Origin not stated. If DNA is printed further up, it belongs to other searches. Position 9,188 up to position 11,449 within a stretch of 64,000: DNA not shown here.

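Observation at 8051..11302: Pif1 helicase reads through, without a stop, into a signal-peptide-bearing DUF3857/transglutaminase-like protein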

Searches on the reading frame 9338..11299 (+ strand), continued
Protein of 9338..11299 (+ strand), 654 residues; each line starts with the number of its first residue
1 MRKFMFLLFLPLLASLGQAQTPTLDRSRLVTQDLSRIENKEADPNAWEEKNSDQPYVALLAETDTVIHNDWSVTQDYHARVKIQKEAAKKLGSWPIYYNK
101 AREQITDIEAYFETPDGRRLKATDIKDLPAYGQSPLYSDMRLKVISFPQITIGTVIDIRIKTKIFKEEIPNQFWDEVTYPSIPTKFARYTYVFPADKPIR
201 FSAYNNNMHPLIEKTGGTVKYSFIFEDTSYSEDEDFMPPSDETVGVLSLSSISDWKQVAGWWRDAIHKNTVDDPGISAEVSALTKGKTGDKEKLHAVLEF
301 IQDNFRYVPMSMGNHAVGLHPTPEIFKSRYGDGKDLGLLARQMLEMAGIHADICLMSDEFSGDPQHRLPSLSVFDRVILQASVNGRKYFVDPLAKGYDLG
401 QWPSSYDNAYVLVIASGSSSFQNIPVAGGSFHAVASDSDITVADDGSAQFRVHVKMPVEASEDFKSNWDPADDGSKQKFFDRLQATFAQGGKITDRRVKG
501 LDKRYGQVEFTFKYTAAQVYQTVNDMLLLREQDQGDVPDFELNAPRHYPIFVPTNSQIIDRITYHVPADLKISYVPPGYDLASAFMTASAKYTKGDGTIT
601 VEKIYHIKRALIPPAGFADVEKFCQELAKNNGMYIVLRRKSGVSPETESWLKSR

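Call 27: search_solved_structures(query=A2, max_evalue=1, show_alignments=2)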
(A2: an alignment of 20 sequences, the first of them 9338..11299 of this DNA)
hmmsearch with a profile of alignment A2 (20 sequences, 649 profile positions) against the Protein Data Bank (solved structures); distinct sequences matched with E-value up to 1: 1.
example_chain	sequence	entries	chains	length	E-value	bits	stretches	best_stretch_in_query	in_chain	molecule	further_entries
3kd4_A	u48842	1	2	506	2.5e-09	39.2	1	87-384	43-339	Putative protease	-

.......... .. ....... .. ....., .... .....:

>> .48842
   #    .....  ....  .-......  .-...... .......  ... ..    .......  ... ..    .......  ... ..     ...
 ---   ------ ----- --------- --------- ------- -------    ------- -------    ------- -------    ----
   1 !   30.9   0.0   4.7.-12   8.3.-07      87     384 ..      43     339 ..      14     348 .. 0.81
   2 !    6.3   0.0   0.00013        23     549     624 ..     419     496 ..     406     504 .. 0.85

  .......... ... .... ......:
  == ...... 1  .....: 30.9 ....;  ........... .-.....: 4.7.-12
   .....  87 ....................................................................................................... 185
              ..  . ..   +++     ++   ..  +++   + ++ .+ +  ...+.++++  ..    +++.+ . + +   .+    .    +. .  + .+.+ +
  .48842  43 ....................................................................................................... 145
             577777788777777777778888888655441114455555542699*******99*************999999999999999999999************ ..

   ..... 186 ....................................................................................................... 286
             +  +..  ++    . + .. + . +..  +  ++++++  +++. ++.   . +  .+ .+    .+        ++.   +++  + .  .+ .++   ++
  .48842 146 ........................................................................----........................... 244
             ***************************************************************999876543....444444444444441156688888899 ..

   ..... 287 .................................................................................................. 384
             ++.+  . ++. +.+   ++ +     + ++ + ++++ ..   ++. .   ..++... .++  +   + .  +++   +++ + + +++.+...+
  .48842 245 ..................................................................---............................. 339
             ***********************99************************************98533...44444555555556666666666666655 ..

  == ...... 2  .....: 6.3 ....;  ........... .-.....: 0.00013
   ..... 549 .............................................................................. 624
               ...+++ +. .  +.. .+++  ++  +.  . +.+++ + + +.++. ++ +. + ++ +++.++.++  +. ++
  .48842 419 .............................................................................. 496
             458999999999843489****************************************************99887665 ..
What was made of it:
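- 9395..11299 (+): Predicted mature exported protein, aa 449-1083, with the DUF3857/transglutaminase-like/DUF3858 (BDI_1141-like) fold. Call 27: profile hit, E 2.5e-9.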

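Call 40: predict_structure(alignment_id=A3)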
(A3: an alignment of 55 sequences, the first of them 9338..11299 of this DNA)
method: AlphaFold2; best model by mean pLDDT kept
length: 654 residues; sequences in the alignment: 55
mean_pLDDT: 87.7   pTM: 0.83
mean pLDDT of the five models: 87.7, 87.1, 86.3, 85.6, 84.9
residues with pLDDT >= 90: 419; 70-90: 171; 50-70: 44; < 50: 20
segments of 3 or more residues with pLDDT < 50: 1-4, 12-25
pLDDT, mean of each block of 10 residues (from residue 1): 48 39 46 64 78 91 96 96 87 91 95 92 93 92 92 94 91 92 94 95 92 94 91 82 92 94 96 98 96 97 94 85 97 97 98 96 94 94 96 92 92 96 89 91 92 92 83 79 77 86 90 90 88 70 74 90 93 93 93 94 93 87 90 89 62 60
secondary structure, 60 per line:
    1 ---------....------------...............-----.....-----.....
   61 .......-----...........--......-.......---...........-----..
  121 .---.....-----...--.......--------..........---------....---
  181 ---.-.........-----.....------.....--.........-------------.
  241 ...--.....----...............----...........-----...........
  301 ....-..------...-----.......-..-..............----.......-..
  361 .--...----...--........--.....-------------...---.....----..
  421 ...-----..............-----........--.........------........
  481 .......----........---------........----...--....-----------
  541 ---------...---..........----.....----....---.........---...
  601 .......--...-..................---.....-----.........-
elements in order: H10-13 H26-40 H46-50 E56-67 E73-83 H86-91 E93-99 E103-113 E119-121 E125-129 E140-146 E155-164 E174-177 E186-194 E200-204 E211-215 E218-226 H240-243 E246-250 H255-269 H274-284 H290-304 H322-328 H333-346 E351-357 E376-383 E386-390 E410-414 E419-423 H429-432 E433-442 E448-455 H458-466 H473-487 E492-499 E509-516 E521-523 E526-529 E550-552 E556-565 E570-574 E579-582 E586-594 E598-607 E610-612 H614-631 E635-639 H645-653
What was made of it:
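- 9395..11299 (+): Call 40: AF2 pLDDT 87.7, pTM 0.83.
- On DUF3857 / transglutaminase-like / DUF3858 (BDI_1141-like) proteins: AF2 model pLDDT 87.7 (call 40).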

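Call 42: fold_search(model_id=the predicted structure, library=pdb)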
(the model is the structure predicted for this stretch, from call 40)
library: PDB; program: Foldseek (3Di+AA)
matches with E <= 10: 1045; with E <= 0.001: 147
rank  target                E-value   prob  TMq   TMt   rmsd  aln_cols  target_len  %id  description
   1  3kd4_A                7.5e-33  1.00  0.62  0.79   5.5       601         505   14  CRYSTAL STRUCTURE OF A PUTATIVE PROTEASE (BDI_1141) FROM PARABACTEROIDES DISTASONIS ATCC 8503 AT 2.00 A RESOLUTION (released 2009-11-24)
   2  6ezn_A                1.9e-08  1.00  0.18  0.25  21.0       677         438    8  Cryo-EM structure of the yeast oligosaccharyltransferase (OST) complex (released 2018-01-17)
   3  8agb_E                3.3e-08  1.00  0.18  0.25  22.0       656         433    8  Structure of yeast oligosaccharylransferase complex with lipid-linked oligosaccharide bound (released 2022-12-07)
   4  7oci_A                6.7e-08  1.00  0.18  0.25  20.9       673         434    8  Cryo-EM structure of yeast Ost6p containing oligosaccharyltransferase complex (released 2022-02-16)
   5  8b6l_O                1.4e-07  1.00  0.18  0.20  21.2       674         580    8  Subtomogram average of the human Sec61-TRAP-OSTA-translocon (released 2022-12-07)
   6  8sw0                  1.6e-07  1.00  0.18  0.14  19.2       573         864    8  Puromycin sensitive aminopeptidase (released 2023-07-26)
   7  6s7o_E                4.2e-07  1.00  0.19  0.22  24.4       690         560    8  Cryo-EM structure of human oligosaccharyltransferase complex OST-A (released 2019-12-18)
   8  6c26_1                7.2e-07  1.00  0.17  0.24  20.9       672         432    8  The Cryo-EM structure of a eukaryotic oligosaccharyl transferase complex (released 2018-01-31)
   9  6fpy_B                8.1e-07  1.00  0.19  0.20  20.2       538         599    9  Inter-alpha-inhibitor heavy chain 1, wild type (released 2019-02-27)
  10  4p8q_A                1.0e-06  1.00  0.19  0.15  15.2       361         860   10  Crystal Structure of Human Insulin Regulated Aminopeptidase with Alanine in Active Site (released 2014-12-03)
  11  6s7t_E                1.0e-06  1.00  0.19  0.27  20.6       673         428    8  Cryo-EM structure of human oligosaccharyltransferase complex OST-B (released 2019-12-18)
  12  5mj6_A                1.2e-06  1.00  0.18  0.14  15.5       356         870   11  Ligand-induced conformational change of Insulin-regulated aminopeptidase: insights on catalytic mechanism and active s (released 2017-04-05)
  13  3chp                  1.2e-06  1.00  0.19  0.20  13.7       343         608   11  Crystal structure of leukotriene a4 hydrolase in complex with (3S)-3-amino-4-oxo-4-[(4-phenylmethoxyphenyl)amino]butanoi (released 2008-04-22)
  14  6fpy_A                1.3e-06  1.00  0.19  0.20  19.2       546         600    9  Inter-alpha-inhibitor heavy chain 1, wild type (released 2019-02-27)
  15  8pn9_E                1.6e-06  1.00  0.18  0.21  23.7       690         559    8  Structure of human oligosaccharyltransferase OST-A complex bound to NGI-1 (released 2024-05-08)
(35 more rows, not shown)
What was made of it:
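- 9395..11299 (+): Call 42: 3KD4_A, E 7.5e-33, TM 0.79 normalised to the target.
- On DUF3857 / transglutaminase-like / DUF3858 (BDI_1141-like) proteins: Foldseek 3KD4_A E 7.5e-33, TM 0.79 normalised to the target; the next hits have TM below 0.2 normalised to the query (call 42).
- Closest known: BDI_1141 of Parabacteroides distasonis. Same: Whole-length fold match (Foldseek E 7.5e-33, TM 0.79 normalised to the target, call 42) and profile match (call 27).
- Checked: The whole C-half is a structural match to 3KD4, the DUF3857/TGase-like/DUF3858 prototype (calls 27, 40, 42).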

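Call 49: search_protein_families(library=pfam, proteins=[L051:37-636:+, L051:1123-1470:+, L051:1770-3659:+, L051:3786-4163:+, L051:4338-5711:+, L051:5941-7863:+], max_evalue=0.001)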
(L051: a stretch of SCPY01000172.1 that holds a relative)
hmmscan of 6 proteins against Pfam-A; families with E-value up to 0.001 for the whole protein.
L051:37-636:+ (200 aa): 1 family
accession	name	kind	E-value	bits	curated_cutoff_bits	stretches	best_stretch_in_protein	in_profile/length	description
PF00275.25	EPSP_synthase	-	4.3e-46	157.9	22.8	1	3-187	224-416/417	EPSP synthase (3-phosphoshikimate 1-carboxyvinyltransferase)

L051:1123-1470:+ (116 aa): 1 family
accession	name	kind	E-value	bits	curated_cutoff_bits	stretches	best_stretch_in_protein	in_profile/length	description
PF01253.27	SUI1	-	2.4e-16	60.4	25.5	1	44-107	3-69/77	Translation initiation factor SUI1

L051:1770-3659:+ (630 aa): 30 families (the best 25 are shown)
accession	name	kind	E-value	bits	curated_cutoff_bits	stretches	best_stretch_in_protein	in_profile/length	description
PF00005.33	ABC_tran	-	3.1e-52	177.3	25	2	20-185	2-137/137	ABC transporter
PF16326.10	ABC_tran_CTD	-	2.7e-15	56.8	32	1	558-627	1-69/69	ABC transporter C-terminal domain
PF13304.12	AAA_21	-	8.4e-15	56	27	1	142-212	223-299/304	AAA domain, putative AbiEii toxin, Type IV TA system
PF02463.25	SMC_N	-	6.9e-10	39.2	40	1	348-510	27-212/220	RecF/RecN/SMC N terminal domain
PF12848.13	ABC_tran_Xtn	-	2.5e-09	37.5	25.9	1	224-301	1-80/85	ABC transporter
PF13191.12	AAA_16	-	3.9e-09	37.7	32.6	1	350-484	29-157/167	AAA ATPase domain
PF13555.12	AAA_29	-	4.4e-07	30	27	0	341-362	15-39/61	P-loop containing region of AAA domain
PF13401.12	AAA_22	-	5.1e-07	30.5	27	0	350-483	10-108/130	AAA domain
PF13604.12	AAA_30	-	8.1e-07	29.4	27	0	349-404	22-77/191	AAA domain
PF03205.20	MobB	-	1.5e-05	25.4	26.6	0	348-376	2-30/133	Molybdopterin guanine dinucleotide synthesis protein B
PF05729.18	NACHT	-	2.4e-05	24.6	26.7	0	31-54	2-25/167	NACHT domain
PF02367.23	TsaE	-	2.9e-05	24.5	26.6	0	21-56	13-48/128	Threonylcarbamoyl adenosine biosynthesis protein TsaE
PF20720.3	nSTAND3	-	2.9e-05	24.3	27.2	0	348-377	20-49/155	Novel STAND NTPase 3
PF01926.29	MMR_HSR1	-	3e-05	24.6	21.9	0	31-84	1-48/113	50S ribosome-binding GTPase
PF01637.24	ATPase_2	-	4.1e-05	23.9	33.2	0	350-409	25-83/225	ATPase domain predominantly from Archaea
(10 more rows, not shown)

L051:3786-4163:+ (126 aa): 4 families
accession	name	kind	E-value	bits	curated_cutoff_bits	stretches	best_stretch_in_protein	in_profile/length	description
PF01926.29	MMR_HSR1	-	1.4e-15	57.8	21.9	1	3-115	7-113/113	50S ribosome-binding GTPase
PF03193.22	RsgA_GTPase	-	9.6e-06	26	30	1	4-51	115-168/174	RsgA GTPase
PF00350.29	Dynamin_N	-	5.1e-05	23.8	27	0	5-35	8-36/168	Dynamin family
PF02421.24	FeoB_N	-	0.00011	22.2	27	1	4-86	9-87/156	Ferrous iron transport protein B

L051:4338-5711:+ (458 aa): 10 families
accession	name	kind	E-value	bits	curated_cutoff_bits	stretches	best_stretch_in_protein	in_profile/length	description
PF05970.20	PIF1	-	1.5e-28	100.4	25.9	1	40-235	4-217/223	PIF1-like helicase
PF13604.12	AAA_30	-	7e-16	59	27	1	46-245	11-182/191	AAA domain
PF13245.12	AAA_19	-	6.5e-11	43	25.1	1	51-178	9-132/134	AAA domain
PF02689.20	Herpes_Helicase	-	4.9e-09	35.2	27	1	376-425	719-769/808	Helicase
PF13538.12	UvrD_C_2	-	2.9e-07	30.7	27.4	1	386-423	1-44/52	UvrD-like helicase C-terminal domain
PF13401.12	AAA_22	-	4.6e-06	27.4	27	1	51-170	3-122/130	AAA domain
PF01443.25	Viral_helicase1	-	5.5e-05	23.5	21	0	364-424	156-220/228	Viral superfamily 1 RNA helicase core domain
PF13191.12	AAA_16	-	8.9e-05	23.5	32.6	1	46-84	13-56/167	AAA ATPase domain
PF21530.3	Pif1_2B_dom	-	0.00018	21.6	23.9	1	304-336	14-47/47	DNA helicase Pif1, 2B domain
PF13479.12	AAA_24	-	0.00068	20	27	0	55-148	4-86/195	AAA domain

L051:5941-7863:+ (641 aa): 2 families
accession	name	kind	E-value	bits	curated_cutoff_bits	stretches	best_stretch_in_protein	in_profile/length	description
PF12969.12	DUF3857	-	1.1e-23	84.5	24.6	1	52-208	4-165/170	Domain of Unknown Function with PDB structure (DUF3857)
PF01841.26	Transglut_core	-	8.3e-08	32.9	23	1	268-337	8-74/108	Transglutaminase-like superfamily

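Call 64: search_protein_families(library=padloc, proteins=[window:9338-11299:+], max_evalue=0.001)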
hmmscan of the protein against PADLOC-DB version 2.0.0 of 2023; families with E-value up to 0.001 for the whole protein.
window:9338-11299:+ (654 aa): 0 families
